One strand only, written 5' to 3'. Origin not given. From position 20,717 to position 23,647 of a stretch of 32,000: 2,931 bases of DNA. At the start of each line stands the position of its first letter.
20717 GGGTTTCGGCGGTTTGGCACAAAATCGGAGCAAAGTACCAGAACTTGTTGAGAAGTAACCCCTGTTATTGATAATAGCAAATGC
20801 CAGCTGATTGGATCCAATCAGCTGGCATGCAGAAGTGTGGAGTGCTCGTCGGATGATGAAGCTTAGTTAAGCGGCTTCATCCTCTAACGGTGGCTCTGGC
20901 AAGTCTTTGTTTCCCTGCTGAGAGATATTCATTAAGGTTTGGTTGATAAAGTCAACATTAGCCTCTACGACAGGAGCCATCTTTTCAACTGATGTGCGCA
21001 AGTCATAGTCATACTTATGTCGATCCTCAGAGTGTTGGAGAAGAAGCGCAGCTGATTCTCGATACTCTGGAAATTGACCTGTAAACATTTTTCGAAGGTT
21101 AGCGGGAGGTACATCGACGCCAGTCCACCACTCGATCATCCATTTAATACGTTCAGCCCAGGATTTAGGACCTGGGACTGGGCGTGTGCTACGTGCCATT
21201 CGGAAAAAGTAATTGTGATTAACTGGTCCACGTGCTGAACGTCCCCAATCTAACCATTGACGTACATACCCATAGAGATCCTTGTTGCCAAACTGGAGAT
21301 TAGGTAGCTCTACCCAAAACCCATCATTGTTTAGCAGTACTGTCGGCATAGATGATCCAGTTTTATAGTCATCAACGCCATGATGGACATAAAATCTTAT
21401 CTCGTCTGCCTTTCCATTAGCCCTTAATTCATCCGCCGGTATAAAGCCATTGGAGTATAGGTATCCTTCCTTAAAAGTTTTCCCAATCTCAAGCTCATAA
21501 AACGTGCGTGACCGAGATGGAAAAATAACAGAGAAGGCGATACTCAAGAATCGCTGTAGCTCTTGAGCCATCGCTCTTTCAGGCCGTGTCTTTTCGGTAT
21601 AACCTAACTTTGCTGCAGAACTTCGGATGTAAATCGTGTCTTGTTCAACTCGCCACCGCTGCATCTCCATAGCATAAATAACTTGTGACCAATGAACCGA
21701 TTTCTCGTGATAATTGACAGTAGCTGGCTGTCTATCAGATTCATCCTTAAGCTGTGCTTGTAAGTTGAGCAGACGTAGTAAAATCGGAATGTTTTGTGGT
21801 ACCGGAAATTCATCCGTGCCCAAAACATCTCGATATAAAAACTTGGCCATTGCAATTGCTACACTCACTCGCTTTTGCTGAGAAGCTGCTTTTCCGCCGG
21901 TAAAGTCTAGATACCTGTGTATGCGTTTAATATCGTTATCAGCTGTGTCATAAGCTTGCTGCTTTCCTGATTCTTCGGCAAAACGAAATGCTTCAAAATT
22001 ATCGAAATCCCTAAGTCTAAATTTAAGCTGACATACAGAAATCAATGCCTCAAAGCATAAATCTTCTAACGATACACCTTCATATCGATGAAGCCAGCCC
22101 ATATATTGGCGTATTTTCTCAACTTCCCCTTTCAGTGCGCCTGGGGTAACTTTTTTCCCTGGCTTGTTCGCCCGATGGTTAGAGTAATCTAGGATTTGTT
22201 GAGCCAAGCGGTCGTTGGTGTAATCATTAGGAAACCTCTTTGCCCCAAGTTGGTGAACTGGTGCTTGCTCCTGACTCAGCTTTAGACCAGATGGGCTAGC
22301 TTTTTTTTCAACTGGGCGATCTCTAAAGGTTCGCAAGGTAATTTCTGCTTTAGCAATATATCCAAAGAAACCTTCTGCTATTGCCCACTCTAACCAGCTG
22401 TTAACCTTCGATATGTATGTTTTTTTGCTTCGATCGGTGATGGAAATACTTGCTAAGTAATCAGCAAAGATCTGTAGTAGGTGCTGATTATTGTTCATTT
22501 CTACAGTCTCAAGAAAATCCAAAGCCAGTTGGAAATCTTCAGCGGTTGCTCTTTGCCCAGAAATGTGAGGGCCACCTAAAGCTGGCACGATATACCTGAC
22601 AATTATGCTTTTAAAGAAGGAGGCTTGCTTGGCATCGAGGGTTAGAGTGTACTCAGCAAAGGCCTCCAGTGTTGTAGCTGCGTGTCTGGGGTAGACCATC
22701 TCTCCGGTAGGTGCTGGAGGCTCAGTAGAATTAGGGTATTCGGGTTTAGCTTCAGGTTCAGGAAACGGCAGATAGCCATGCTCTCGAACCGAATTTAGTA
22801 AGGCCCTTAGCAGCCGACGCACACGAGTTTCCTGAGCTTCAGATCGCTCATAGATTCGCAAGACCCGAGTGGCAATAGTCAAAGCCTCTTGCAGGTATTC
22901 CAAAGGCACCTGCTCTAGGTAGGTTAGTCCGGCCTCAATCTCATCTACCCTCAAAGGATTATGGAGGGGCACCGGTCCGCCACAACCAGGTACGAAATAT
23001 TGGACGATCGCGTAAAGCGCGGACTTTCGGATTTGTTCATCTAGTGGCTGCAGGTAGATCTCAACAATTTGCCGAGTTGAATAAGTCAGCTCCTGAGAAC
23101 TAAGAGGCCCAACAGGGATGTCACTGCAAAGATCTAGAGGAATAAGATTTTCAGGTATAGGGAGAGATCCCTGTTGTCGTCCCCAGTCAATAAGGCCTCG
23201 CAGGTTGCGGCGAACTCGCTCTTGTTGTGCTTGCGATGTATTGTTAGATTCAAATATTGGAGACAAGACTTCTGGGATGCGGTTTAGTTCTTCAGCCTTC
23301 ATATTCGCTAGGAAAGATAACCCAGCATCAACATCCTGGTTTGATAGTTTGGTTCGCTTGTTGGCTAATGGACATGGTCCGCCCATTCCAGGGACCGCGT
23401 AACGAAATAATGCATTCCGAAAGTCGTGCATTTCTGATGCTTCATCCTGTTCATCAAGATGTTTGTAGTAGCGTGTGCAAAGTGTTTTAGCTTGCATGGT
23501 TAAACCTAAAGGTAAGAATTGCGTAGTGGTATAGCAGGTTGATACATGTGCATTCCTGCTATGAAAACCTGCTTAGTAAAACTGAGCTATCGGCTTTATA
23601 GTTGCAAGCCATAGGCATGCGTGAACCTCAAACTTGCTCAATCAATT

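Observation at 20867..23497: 876-aa tyrosine-recombinase-like protein with a triplicated N-terminal module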

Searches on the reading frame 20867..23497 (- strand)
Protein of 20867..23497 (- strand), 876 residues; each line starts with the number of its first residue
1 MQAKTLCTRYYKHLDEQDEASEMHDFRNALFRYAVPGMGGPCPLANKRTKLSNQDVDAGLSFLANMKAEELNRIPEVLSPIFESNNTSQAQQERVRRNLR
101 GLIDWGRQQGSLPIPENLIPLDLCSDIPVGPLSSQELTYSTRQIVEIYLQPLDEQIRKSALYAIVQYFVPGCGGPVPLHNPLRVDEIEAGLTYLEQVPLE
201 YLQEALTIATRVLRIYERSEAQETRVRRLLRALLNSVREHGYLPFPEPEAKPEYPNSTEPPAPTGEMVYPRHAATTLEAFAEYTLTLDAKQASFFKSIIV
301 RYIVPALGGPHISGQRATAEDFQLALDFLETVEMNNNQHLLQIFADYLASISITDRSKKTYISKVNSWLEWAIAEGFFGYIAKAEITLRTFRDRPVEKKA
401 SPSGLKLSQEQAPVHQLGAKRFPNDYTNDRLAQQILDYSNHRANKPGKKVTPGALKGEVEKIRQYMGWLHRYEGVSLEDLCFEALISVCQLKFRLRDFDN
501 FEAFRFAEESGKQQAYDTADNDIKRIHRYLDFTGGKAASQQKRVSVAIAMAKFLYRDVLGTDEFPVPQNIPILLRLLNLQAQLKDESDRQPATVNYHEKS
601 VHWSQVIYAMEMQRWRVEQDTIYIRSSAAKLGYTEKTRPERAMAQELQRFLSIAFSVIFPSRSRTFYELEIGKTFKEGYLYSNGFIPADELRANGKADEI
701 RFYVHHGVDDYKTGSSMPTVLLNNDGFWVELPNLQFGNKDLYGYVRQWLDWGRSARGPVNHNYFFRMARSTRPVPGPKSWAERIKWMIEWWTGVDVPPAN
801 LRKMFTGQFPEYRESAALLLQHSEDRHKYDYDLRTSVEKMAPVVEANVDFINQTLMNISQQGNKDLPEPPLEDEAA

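Call 3: search_protein_families(library=pfam, proteins=[window:20867-23497:-], max_evalue=1)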
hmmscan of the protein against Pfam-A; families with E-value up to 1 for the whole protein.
window:20867-23497:- (876 aa): 4 families
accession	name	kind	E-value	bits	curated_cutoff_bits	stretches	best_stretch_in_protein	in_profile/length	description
PF20698.3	PIN-TPR-GreABC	-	0.0073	17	27.8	0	213-250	59-95/138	PIN domain associated with the TPR-GreAB-C-PIN system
PF13495.12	Phage_int_SAM_4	-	0.035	15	27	0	515-561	38-81/85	Phage integrase, N-terminal SAM-like domain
PF03224.20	V-ATPase_H_N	-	0.093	12.6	25.7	0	282-363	108-189/314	V-ATPase subunit H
PF12122.13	Rhomboid_N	-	0.17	12.6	26.2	0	335-400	7-66/86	Cytoplasmic N-terminal domain of rhomboid serine protease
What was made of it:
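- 21698..22213 (-): Core-binding (CB)-type helical domain (residues ~429-600). Pfam Phage_int_SAM_4 gives E=0.035 at residues 515-561, below threshold (call 3).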

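Call 4: search_protein_families(library=ncbifam, proteins=[window:20867-23497:-], max_evalue=1)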
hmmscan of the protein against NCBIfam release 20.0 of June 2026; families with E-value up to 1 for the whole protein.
window:20867-23497:- (876 aa): 1 family
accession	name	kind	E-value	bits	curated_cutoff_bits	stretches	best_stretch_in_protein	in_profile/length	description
NF003253.0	PRK04210.1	equivalog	0.65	8.2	504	0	734-839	470-573/612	phosphoenolpyruvate carboxykinase (GTP)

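Call 5: search_solved_structures(query=window:20867-23497:-, max_evalue=10)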
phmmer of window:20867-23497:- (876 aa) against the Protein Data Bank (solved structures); distinct sequences matched with E-value up to 10: 0.

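Call 7: find_homologous_proteins(query=window:20867-23497:-)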
Query window:20867-23497:- (876 aa): 11 proteins with E <= 0.001 among 8000 candidates.
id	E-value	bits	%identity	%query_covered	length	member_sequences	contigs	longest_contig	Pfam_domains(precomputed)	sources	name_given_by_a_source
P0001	0.0e+0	2028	100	100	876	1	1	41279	-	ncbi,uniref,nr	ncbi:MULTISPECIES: hypothetical protein [Cyanophyceae]|uniref:Uncharacterized protein n=1 Tax=Leptol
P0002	0.0e+0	1416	78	89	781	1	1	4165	-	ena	-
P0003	0.0e+0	1342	67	100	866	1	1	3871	-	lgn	-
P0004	0.0e+0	1299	67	96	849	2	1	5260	-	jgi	jgi:hypothetical protein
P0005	0.0e+0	1184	60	98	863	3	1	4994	-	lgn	-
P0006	4.8e-208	712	42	96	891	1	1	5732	-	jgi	jgi:hypothetical protein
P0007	4.0e-206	705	41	98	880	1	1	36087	-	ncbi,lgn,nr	ncbi:hypothetical protein NIES4074_65940 [Cylindrospermum sp. NIES-4074]|nr:hypothetical protein NIE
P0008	8.9e-206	704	41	97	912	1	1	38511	-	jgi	jgi:hypothetical protein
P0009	4.9e-203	695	41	97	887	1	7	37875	-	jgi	jgi:hypothetical protein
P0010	9.2e-200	684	39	98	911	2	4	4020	-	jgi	-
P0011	2.2e-194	667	40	97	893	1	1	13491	-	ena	-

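Call 17: find_encoding_contigs(protein=P0007, flank=10000, max_places=3)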
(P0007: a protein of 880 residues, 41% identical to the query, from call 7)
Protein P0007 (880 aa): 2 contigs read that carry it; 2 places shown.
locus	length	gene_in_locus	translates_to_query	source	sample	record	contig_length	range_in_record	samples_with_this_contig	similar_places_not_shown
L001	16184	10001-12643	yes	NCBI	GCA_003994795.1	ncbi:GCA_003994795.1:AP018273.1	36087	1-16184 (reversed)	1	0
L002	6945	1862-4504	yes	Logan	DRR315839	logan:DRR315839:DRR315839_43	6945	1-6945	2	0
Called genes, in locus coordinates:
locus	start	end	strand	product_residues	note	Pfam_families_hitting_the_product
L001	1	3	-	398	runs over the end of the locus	PF01420:Methylase_S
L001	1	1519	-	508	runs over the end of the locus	PF12161:HsdM_N, PF02384:N6_Mtase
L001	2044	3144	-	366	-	PF00142:Fer4_NifH (weak), PF01656:CbiA, PF02374:ArsA_ATPase, PF06564:CBP_BcsQ (weak), PF07015:VirC1 (weak), PF09140:MipZ (weak), PF10609:ParA, PF13614:AAA_31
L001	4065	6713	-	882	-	PF00580:UvrD-helicase (faint), PF04851:ResIII (weak), PF13086:AAA_11, PF13604:AAA_30, PF05127:NAT10_TcmA_helicase (faint), PF13245:AAA_19, PF13087:AAA_12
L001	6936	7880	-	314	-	-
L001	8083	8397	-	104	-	PF00589:Phage_integrase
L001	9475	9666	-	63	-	-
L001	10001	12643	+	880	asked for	-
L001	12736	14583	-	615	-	-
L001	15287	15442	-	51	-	-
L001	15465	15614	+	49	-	-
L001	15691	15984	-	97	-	-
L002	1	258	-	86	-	?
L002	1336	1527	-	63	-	-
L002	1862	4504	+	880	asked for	-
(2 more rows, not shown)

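Call 18: find_encoding_contigs(protein=P0008, flank=10000, max_places=3)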
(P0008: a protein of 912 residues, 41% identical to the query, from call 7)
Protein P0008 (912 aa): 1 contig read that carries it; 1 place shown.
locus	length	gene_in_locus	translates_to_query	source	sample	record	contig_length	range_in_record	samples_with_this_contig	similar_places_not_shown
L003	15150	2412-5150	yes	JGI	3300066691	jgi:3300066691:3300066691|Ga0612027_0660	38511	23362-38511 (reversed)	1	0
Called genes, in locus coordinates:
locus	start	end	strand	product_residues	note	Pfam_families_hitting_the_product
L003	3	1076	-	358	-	?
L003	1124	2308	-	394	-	PF12161:HsdM_N (weak), PF02384:N6_Mtase, PF01170:UPF0020 (faint), PF07669:Eco57I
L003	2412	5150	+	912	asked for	-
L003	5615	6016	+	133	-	-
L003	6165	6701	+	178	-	PF08281:Sigma70_r4_2 (faint), PF13384:HTH_23 (weak), PF13551:HTH_29 (faint)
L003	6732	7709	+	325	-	PF22483:Mu-transpos_C_2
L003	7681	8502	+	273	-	PF01695:IstB_IS21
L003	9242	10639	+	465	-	PF19955:EAD1, PF00089:Trypsin (faint), PF13365:Trypsin_2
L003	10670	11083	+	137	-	-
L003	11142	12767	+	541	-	PF19955:EAD1, PF20028:VMAP-C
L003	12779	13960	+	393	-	PF00004:AAA (weak), PF07728:AAA_5, PF13401:AAA_22 (faint)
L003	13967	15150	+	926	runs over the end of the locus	PF03781:FGE-sulfatase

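Call 21: search_dna_similar(query=window:20867-23497:-, collection=plasmids, mode=protein, max_evalue=0.001, max_rows=30)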
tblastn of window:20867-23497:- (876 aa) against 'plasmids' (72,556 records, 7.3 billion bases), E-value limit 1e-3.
Records with a match: 10; places in all: 10; records where one place covers at least 80% of the query: 2.
Best place of each record, by identity: <60% 10.
By first word of the organism name: Trichormus 2; Nostoc 2; Calothrix 1; Anabaena 1; Leptolyngbya 1; Geminocystis 1; Aulosira 1; Oscillatoria 1.
By predicted mobility (MOB-suite, as given by PLSDB): non-mobilizable 9; mobilizable 1.
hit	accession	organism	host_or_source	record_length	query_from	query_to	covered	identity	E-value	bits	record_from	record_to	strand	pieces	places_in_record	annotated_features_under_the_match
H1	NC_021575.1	Trichormus variabilis ATCC 29413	-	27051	1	860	98%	41.3%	0e+0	658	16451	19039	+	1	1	hypothetical protein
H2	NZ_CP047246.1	Trichormus variabilis 0441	cell culture,thermal spring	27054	1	860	98%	41.3%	0e+0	658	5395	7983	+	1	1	hypothetical protein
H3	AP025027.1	Calothrix sp. PCC 7716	-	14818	273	847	66%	30.6%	3e-67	252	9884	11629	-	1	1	unknown protein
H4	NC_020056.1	Anabaena cylindrica PCC 7122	water, most likely pond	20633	29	845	75%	26.5%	6e-31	195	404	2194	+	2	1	integrase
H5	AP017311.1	Leptolyngbya sp. NIES-3755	-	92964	303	855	63%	25.1%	8e-27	126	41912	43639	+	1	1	unknown protein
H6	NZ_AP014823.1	Geminocystis sp. NIES-3709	-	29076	275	845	65%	22.6%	5e-19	100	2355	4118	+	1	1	hypothetical protein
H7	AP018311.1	Aulosira laxa NIES-50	-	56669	295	846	63%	23.1%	3e-17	95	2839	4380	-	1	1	hypothetical protein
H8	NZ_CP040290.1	Nostoc sp. C057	Phaeoceros,pure culture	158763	295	846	63%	22.8%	1e-13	83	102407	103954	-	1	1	site-specific integrase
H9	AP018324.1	Nostoc sp. HK-01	-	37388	296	846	63%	22.4%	5e-16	91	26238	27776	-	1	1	hypothetical protein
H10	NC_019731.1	Oscillatoria nigro-viridis PCC 7112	-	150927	256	839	67%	20.5%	7e-15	87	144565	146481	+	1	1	tyrosine-type recombinase/integrase | ISKra4-like element ISOni1 family transposase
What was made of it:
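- All hits with a known replicon are plasmids, not chromosomal islands (call 21).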

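Call 22: find_encoding_contigs(protein=P0009, flank=10000, max_places=4)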
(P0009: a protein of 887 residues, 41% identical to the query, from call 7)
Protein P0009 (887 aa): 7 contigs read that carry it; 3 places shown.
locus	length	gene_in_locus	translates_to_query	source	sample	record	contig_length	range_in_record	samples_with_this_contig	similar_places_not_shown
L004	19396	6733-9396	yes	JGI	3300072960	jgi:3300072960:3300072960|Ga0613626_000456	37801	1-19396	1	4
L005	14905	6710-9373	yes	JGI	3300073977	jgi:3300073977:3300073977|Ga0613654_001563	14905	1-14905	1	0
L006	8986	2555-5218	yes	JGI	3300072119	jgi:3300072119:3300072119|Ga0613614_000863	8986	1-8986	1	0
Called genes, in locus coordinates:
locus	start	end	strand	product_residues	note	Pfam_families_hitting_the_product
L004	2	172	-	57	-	?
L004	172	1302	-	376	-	PF13401:AAA_22 (faint), PF13191:AAA_16 (weak), PF00004:AAA (faint), PF07728:AAA_5 (weak)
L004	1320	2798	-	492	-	PF19955:EAD1, PF20028:VMAP-C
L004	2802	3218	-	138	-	-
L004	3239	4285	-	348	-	PF19955:EAD1, PF13365:Trypsin_2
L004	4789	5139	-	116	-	PF12760:Zn_ribbon_IS1595 (weak)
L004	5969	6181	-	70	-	-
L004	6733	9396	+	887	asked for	-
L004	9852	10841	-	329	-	-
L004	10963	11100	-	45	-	-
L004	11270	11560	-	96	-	-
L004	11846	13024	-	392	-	-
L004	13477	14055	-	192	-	PF00239:Resolvase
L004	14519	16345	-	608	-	-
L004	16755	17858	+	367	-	PF00199:Catalase (faint)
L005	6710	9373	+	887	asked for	-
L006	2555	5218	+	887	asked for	-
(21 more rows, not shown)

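Call 26: predict_structure(alignment_id=A1)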
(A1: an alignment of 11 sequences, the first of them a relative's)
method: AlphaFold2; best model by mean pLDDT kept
length: 876 residues; sequences in the alignment: 11
mean_pLDDT: 74.2   pTM: 0.35
mean pLDDT of the five models: 74.2, 70.5, 69.7, 69.1, 69.1
residues with pLDDT >= 90: 69; 70-90: 550; 50-70: 163; < 50: 94
segments of 3 or more residues with pLDDT < 50: 247-270, 385-421, 590-600, 823-826, 863-876
pLDDT, mean of each block of 10 residues (from residue 1): 89 83 86 88 70 86 88 80 78 83 83 69 67 61 90 86 92 79 82 88 89 81 83 87 60 31 34 74 86 86 87 71 85 79 86 80 87 76 41 31 33 35 69 91 77 82 88 84 88 82 85 87 90 75 91 81 65 89 74 30 74 82 72 75 81 79 62 83 83 85 77 56 73 84 85 66 66 58 63 54 67 69 50 71 86 82 40 34
secondary structure, 60 per line:
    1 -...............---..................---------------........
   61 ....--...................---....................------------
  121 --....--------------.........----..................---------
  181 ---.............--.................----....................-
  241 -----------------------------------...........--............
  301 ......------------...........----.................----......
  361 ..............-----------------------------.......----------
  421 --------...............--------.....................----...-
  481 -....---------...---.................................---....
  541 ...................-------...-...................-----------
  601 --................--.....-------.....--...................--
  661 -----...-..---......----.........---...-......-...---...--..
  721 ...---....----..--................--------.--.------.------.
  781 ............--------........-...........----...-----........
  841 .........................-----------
elements in order (helices of 4 or more, strands of 3 or more residues): H3-16 H20-37 H53-64 H68-85 H89-108 H123-126 H141-149 H154-171 H184-196 H199-215 H220-239 H276-286 H289-306 H319-329 H334-350 H355-374 H404-410 H429-443 H452-472 H482-485 H501-533 H537-559 H571-589 H603-618 E621-625 E633-637 H640-658 E675-680 E685-687 H688-693 E701-706 H719-723 E727-730 H741-754 H780-792 H801-808 H810-820 H833-865

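Call 27: search_protein_representatives(alignment_id=A1)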
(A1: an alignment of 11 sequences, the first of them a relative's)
Query: 11 sequences, 891 profile positions. Proteins with E-value up to 0.001 (for the whole library): 462; up to 1e-10: 302; up to 1e-30: 170. The best 150 are listed.
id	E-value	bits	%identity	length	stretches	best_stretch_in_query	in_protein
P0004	0.0e+00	1411.9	-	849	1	25-880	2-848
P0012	0.0e+00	1323.7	-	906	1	8-878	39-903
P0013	0.0e+00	1046.6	-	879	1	8-874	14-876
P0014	1.2e-269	913.7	-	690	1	11-680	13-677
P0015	1.5e-249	847.2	-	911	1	10-883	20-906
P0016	1.0e-245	834.5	-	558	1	334-879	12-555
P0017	6.4e-207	706.2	-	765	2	410-877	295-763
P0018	1.5e-195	668.5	-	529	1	7-502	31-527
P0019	7.2e-195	666.3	-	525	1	358-876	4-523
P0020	9.2e-185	632.8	-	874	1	14-869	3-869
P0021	2.7e-142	492.3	-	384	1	341-697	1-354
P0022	2.2e-139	482.7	-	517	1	384-878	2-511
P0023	6.3e-132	458.0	-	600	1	285-881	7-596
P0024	8.5e-128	444.3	-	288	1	601-881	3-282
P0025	7.2e-126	437.9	-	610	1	286-877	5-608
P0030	1.6e-114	400.4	-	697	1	279-881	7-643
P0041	3.4e-103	362.9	-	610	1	282-865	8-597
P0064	1.3e-72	261.8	-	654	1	280-874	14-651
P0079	7.7e-64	232.7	-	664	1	282-878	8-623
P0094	1.1e-56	209.0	-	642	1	277-863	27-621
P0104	9.6e-52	192.7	-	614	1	283-867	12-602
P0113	4.0e-49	184.0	-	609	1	283-864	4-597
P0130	1.3e-44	169.1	-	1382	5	280-767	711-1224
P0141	3.1e-41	157.9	-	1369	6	276-767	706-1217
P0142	8.6e-41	156.4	-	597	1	289-879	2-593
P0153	4.6e-38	147.4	-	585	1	285-850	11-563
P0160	1.9e-36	142.1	-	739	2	465-870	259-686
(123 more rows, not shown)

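Call 29: search_protein_families(library=pfam, proteins=[P0023, P0030, P0041, P0064, P0079, P0094, P0113, P0130, P0142, P0160], max_evalue=0.1)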
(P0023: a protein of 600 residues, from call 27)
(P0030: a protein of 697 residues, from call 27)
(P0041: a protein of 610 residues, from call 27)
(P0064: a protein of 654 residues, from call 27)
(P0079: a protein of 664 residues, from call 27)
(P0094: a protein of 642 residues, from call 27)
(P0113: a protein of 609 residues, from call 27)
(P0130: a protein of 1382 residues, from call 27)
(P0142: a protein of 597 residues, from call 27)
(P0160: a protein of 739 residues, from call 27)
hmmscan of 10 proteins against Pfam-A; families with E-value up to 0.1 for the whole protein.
P0023 (600 aa): 0 families

P0030 (697 aa): 0 families

P0041 (610 aa): 0 families

P0064 (654 aa): 1 family
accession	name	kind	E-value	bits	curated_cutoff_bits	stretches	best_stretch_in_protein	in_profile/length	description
PF00589.27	Phage_integrase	-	8.7e-07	29.3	27.1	1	539-627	77-166/172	Phage integrase family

P0079 (664 aa): 0 families

P0094 (642 aa): 2 families
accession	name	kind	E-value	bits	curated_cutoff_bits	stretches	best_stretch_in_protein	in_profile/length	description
PF00589.27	Phage_integrase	-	2.7e-08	34.2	27.1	1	512-611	73-169/172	Phage integrase family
PF05042.19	Caleosin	-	0.012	16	27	1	180-236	76-133/170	Caleosin related protein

P0113 (609 aa): 0 families

P0130 (1382 aa): 1 family
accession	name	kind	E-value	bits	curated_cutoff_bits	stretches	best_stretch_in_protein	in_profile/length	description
PF16854.11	VPS53_C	-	0.058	14.4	24.7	0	1103-1141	25-63/89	Vacuolar protein sorting-associated protein 53 C-terminus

P0142 (597 aa): 3 families
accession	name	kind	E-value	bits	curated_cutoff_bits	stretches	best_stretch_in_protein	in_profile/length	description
PF00589.27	Phage_integrase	-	0.0034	17.6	27.1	1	468-541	74-146/172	Phage integrase family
PF14223.13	Retrotran_gag_2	-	0.022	14.7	27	0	47-99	44-96/172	gag-polypeptide of LTR copia-type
PF11348.13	DUF3150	-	0.075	12.8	24.9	0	545-589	193-237/257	Protein of unknown function (DUF3150)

P0160 (739 aa): 1 family
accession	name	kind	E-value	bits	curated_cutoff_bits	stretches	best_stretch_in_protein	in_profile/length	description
PF00589.27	Phage_integrase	-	0.086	13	27.1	0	565-669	71-169/172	Phage integrase family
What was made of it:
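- On Tyrosine recombinase superfamily (DNA breaking-rejoining enzymes): Relatives P0064 and P0094 pass the PF00589 gathering score (call 29).
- Distant members pass Pfam's Phage_integrase gathering score (call 29).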
